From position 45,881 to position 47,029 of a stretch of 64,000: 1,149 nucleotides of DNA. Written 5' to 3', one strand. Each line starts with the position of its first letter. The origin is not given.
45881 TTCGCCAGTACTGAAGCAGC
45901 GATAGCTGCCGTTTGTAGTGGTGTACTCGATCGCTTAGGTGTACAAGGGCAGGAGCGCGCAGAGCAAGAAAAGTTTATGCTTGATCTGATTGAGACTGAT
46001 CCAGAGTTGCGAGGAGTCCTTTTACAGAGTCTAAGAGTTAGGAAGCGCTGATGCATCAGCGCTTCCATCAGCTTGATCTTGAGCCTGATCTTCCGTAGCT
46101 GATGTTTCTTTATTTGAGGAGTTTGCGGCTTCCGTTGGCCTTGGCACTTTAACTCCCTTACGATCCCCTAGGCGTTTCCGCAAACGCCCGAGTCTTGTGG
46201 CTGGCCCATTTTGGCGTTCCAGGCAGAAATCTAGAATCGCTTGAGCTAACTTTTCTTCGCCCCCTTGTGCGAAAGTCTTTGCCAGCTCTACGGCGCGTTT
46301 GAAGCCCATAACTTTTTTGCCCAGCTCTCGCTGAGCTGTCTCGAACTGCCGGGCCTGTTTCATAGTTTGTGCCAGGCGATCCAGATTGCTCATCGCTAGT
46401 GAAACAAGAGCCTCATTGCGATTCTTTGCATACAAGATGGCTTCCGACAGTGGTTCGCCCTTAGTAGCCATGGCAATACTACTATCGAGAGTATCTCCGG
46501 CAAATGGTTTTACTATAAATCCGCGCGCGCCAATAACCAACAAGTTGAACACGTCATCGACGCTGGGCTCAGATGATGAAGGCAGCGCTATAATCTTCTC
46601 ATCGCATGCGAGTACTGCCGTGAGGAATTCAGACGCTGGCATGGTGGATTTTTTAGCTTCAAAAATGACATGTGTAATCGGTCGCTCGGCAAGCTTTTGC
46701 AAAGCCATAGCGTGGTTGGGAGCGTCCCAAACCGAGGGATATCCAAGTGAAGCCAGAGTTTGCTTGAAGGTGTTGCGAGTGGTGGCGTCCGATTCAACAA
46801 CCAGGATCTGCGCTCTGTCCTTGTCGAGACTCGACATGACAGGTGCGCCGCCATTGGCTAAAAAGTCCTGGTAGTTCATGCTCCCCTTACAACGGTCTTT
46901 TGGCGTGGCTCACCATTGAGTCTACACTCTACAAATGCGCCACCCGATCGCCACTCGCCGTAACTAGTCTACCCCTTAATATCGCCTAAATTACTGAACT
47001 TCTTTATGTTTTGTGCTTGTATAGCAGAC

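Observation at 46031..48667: Regulatory knot: Glu-for-Asp pseudo-receiver, REC-HisKA protein lacking an ATPase domain, and an ECF sigma factor with no anti-sigma gene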

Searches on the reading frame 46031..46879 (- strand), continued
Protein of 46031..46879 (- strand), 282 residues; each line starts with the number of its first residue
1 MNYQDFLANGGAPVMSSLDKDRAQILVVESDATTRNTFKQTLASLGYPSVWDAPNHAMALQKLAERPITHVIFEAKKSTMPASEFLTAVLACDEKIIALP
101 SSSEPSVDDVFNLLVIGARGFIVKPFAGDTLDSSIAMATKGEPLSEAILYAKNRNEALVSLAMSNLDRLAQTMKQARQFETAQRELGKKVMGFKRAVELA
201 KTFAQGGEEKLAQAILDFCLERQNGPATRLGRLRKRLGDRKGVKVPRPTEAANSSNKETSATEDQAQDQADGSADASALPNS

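Call 35: predict_structure(alignment_id=A3)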
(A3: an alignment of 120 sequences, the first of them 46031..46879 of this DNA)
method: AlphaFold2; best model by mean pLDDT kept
length: 282 residues; sequences in the alignment: 120
mean_pLDDT: 85.1   pTM: 0.69
mean pLDDT of the five models: 85.1, 84.3, 84.2, 83.3, 82.0
residues with pLDDT >= 90: 183; 70-90: 39; 50-70: 40; < 50: 20
segments of 3 or more residues with pLDDT < 50: 248-252, 254-258, 266-269
pLDDT, mean of each block of 10 residues (from residue 1): 57 91 98 98 98 98 98 92 97 97 93 92 96 94 76 91 94 97 95 92 94 93 73 76 53 48 51 56 55
secondary structure, 60 per line:
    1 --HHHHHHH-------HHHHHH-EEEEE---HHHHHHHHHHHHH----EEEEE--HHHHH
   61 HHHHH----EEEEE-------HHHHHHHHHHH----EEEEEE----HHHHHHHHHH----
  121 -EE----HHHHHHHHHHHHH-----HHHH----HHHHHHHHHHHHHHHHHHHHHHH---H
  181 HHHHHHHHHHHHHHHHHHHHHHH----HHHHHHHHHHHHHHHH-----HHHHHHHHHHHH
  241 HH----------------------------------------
elements in order: H3-9 H17-22 E24-28 H32-44 E49-53 H56-65 E70-74 H82-92 E97-102 H107-116 H128-140 H146-149 H154-176 H180-203 H208-223 H229-242

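Call 43: fold_search(model_id=the predicted structure, library=pdb)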
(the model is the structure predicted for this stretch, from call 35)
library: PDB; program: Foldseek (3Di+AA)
matches with E <= 10: 1879; with E <= 0.001: 499
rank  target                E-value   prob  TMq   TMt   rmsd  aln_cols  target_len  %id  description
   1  3to5                  4.5e-08  1.00  0.41  0.90   1.6       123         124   24  High resolution structure of CheY3 from Vibrio cholerae (released 2012-09-12)
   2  3myy_A                7.6e-08  1.00  0.40  0.85   1.7       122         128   27  Structure of E. Coli CheY mutant A113P bound to Beryllium fluoride (released 2011-05-11)
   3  3rvr_A                1.1e-07  1.00  0.40  0.85   1.7       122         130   24  Structure of the CheYN59D/E89R Molybdate complex (released 2012-05-09)
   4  3olv_A                1.2e-07  1.00  0.40  0.86   1.6       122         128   27  Structural and functional effects of substitution at position T+1 in CheY: CheYA88V-BeF3-Mg complex (released 2011-08-31)
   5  1ehc                  1.3e-07  1.00  0.41  0.87   1.5       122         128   27  STRUCTURE OF SIGNAL TRANSDUCTION PROTEIN CHEY (released 1997-05-15)
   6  8wiw_4                1.3e-07  1.00  0.41  0.87   1.7       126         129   26  Cryo-EM structure of the flagellar C ring in the CW state (released 2024-09-04)
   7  3fgz_A                1.3e-07  1.00  0.40  0.85   1.7       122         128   26  Crystal Structure of CheY triple mutant F14E, N59M, E89R complexed with BeF3- and Mn2+ (released 2009-09-22)
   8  3rvr_B                1.3e-07  1.00  0.40  0.84   1.7       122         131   24  Structure of the CheYN59D/E89R Molybdate complex (released 2012-05-09)
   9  1c4w                  1.4e-07  1.00  0.41  0.87   1.5       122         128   27  1.9 A STRUCTURE OF A-THIOPHOSPHONATE MODIFIED CHEY D57C (released 2000-05-08)
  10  1mih_A                1.4e-07  1.00  0.40  0.85   1.7       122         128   27  A ROLE FOR CHEY GLU 89 IN CHEZ-MEDIATED DEPHOSPHORYLATION OF THE E. COLI CHEMOTAXIS RESPONSE REGULATOR CHEY (released 2003-04-08)
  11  3oly_A                1.5e-07  1.00  0.40  0.85   1.7       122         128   27  Structural and functional effects of substitution at position T+1 in CheY: CheYA88M-BeF3-Mn complex (released 2011-08-31)
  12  1e6l                  1.6e-07  1.00  0.41  0.88   1.5       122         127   27  Two-component signal transduction system D13A mutant of CheY (released 2001-03-05)
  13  3rvo                  1.7e-07  1.00  0.41  0.86   1.5       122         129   26  Structure of CheY-Mn2+ Complex with substitutions at 59 and 89: N59D E89Y (released 2012-05-09)
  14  2che                  1.7e-07  1.00  0.41  0.87   1.5       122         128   26  STRUCTURE OF THE MG2+-BOUND FORM OF CHEY AND MECHANISM OF PHOSPHORYL TRANSFER IN BACTERIAL CHEMOTAXIS (released 1994-04-30)
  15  3olw_A                1.7e-07  1.00  0.40  0.85   1.7       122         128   27  Structural and functional effects of substitution at position T+1 in CheY: CheYA88T-BeF3-Mn complex (released 2011-08-31)
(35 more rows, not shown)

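Call 103: search_protein_families(library=padloc, proteins=[window:46031-46879:-], max_evalue=0.01)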
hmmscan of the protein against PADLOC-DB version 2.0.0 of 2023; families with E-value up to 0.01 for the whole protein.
window:46031-46879:- (282 aa): 1 family
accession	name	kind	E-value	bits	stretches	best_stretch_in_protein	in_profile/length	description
PDLC04055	PD-T4-6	-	0.0012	15.7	1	18-91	361-433/496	-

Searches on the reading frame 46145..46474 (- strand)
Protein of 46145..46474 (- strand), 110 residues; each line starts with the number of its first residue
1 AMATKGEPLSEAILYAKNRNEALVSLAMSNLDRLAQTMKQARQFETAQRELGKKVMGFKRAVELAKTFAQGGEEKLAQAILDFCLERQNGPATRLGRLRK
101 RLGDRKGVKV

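Call 46: predict_structure(alignment_id=A5)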
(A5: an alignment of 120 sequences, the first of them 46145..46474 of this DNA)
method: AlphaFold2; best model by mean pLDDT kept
length: 110 residues; sequences in the alignment: 120
mean_pLDDT: 82.8   pTM: 0.67
mean pLDDT of the five models: 82.8, 81.8, 80.7, 80.0, 79.5
residues with pLDDT >= 90: 63; 70-90: 25; 50-70: 16; < 50: 6
segments of 3 or more residues with pLDDT < 50: 1-5
pLDDT, mean of each block of 10 residues (from residue 1): 51 81 92 95 95 95 92 93 81 68 68
secondary structure, 60 per line:
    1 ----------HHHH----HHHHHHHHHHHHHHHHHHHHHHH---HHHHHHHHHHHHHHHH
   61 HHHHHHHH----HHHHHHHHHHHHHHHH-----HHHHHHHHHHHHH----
elements in order: H11-14 H19-41 H45-68 H73-88 H94-106

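Call 49: fold_search(model_id=the predicted structure, library=pdb)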
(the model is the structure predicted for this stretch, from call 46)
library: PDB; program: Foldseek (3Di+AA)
matches with E <= 10: 110; with E <= 0.001: 0
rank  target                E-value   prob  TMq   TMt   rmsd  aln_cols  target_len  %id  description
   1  8fmw_O                1.2e+00  0.47  0.39  0.46   4.6        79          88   15  The structure of a hibernating ribosome in the Lyme disease pathogen (released 2023-11-08)
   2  7ooc_N                1.5e+00  0.33  0.36  0.44   6.7        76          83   20  Mycoplasma pneumoniae 30S subunit of ribosomes in chloramphenicol-treated cells (released 2022-05-25)
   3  6vwl_n                1.6e+00  0.41  0.37  0.43   3.7        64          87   16  70S ribosome bound to HIV frameshifting stem-loop (FSS) and P/E tRNA (rotated conformation) (released 2020-06-03)
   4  1fka_O                1.8e+00  0.38  0.37  0.43   3.9        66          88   18  STRUCTURE OF FUNCTIONALLY ACTIVATED SMALL RIBOSOMAL SUBUNIT AT 3.3 A RESOLUTION (released 2000-09-04)
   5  8p6p_N                1.9e+00  0.38  0.36  0.43   3.8        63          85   22  Mycoplasma pneumoniae small ribosomal subunit in chloramphenicol-treated cells (released 2024-11-20)
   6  4uf6_D                2.3e+00  0.21  0.35  0.14  18.5        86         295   17  UCH-L5 in complex with ubiquitin-propargyl bound to an activating fragment of INO80G (released 2015-03-04)
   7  2vaz_F                2.5e+00  0.30  0.35  0.42   3.6        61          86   16  Model of the S15-mRNA complex fitted into the cryo-EM map of the 70S entrapment complex. (released 2007-10-02)
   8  4pk7_A                2.7e+00  0.14  0.28  0.05  10.7        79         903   18  crystal structure of human Stromal Antigen 2 (SA2) in complex with Sister Chromatid Cohesion protein 1 (Scc1) with bou (released 2014-09-03)
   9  1dk1_A                2.8e+00  0.25  0.35  0.42   3.6        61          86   20  DETAILED VIEW OF A KEY ELEMENT OF THE RIBOSOME ASSEMBLY: CRYSTAL STRUCTURE OF THE S15-RRNA COMPLEX (released 2000-04-02)
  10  6qb5_D                2.8e+00  0.25  0.34  0.13  10.7        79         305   14  Crystal structure of the N-terminal region of human cohesin subunit STAG1 (released 2019-02-06)
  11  7unr_o                2.8e+00  0.23  0.34  0.40   3.8        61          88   18  Pseudomonas aeruginosa 70S ribosome initiation complex bound to compact IF2-GDP (composite structure I-A) (released 2022-06-22)
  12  6ha1_o                3.0e+00  0.28  0.39  0.46   4.2        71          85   11  Cryo-EM structure of a 70S Bacillus subtilis ribosome translating the ErmD leader peptide in complex with telithromyci (released 2018-08-29)
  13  7nhk_p                3.0e+00  0.21  0.36  0.43   4.7        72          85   14  LsaA, an antibiotic resistance ABCF, in complex with 70S ribosome from Enterococcus faecalis (released 2021-05-05)
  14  7kai_E                3.2e+00  0.35  0.50  0.42   4.0       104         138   15  Cryo-EM structure of the Sec complex from S. cerevisiae, wild-type, class with Sec62, conformation 1 (C1) (released 2021-01-06)
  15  8tsh_L                3.2e+00  0.28  0.37  0.17  25.6        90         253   18  S. thermodepolymerans KpsMT(E151Q)-KpsE in complex with ATP (released 2024-04-17)
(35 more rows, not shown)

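Call 53: search_protein_families(alignment_id=A6, library=pfam, max_evalue=1)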
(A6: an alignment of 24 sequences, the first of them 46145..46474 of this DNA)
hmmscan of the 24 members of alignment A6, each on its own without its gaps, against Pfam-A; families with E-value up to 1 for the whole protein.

A. member 1, window:46145-46474:- (110 aa): 0 families

B. families by the number of members that match (of 24 scanned): 10 families
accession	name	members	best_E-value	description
PF25435.1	PalB_C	3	0.0096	Calpain-like protease palB-like, C-terminal domain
PF02295.23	z-alpha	3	0.021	Adenosine deaminase z-alpha domain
PF01300.24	Sua5_yciO_yrdC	2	0.02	Telomere recombination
PF04157.22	EAP30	1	0.047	EAP30/Vps36 family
PF03097.24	BRO1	1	0.081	BRO1-like domain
PF12313.13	NPR1_like_C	1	0.083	NPR1/NIM1 like defence protein C terminal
PF00598.24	Flu_M1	1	0.13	Influenza Matrix protein (M1)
PF04402.19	SIMPL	1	0.15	Protein of unknown function (DUF541)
PF06308.16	ErmC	1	0.18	23S rRNA methylastransferase leader peptide (ErmCL)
PF12044.14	Metallopep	1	0.22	Putative peptidase family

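Call 59: search_protein_representatives(alignment_id=A6)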
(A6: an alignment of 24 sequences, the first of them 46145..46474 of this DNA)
Query: 24 sequences, 110 profile positions. Proteins with E-value up to 0.001 (for the whole library): 127; up to 1e-10: 91; up to 1e-30: 18. The best 127 are listed.
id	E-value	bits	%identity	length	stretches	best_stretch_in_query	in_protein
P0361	1.0e-47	177.0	-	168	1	2-106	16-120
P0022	1.1e-47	176.9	-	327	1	1-108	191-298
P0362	1.5e-47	176.4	-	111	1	2-109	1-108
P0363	4.6e-44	165.2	-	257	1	2-107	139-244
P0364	1.0e-42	160.8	-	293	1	1-106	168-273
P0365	1.6e-42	160.2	-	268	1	1-107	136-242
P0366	9.4e-38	144.9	-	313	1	2-103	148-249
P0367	1.8e-37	144.0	-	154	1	2-106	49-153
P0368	5.3e-34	132.8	-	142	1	8-104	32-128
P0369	1.0e-33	131.9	-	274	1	1-107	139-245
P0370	1.2e-33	131.7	-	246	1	2-108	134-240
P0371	1.8e-33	131.1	-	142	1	2-107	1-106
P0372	4.6e-33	129.8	-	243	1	2-105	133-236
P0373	1.5e-32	128.2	-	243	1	2-108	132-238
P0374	3.3e-32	127.0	-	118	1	2-109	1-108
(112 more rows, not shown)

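Call 102: search_solved_structures(query=A6, max_evalue=10)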
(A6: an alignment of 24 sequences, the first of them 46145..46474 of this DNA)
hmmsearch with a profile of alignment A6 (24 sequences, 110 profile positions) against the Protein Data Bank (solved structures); distinct sequences matched with E-value up to 10: 0.
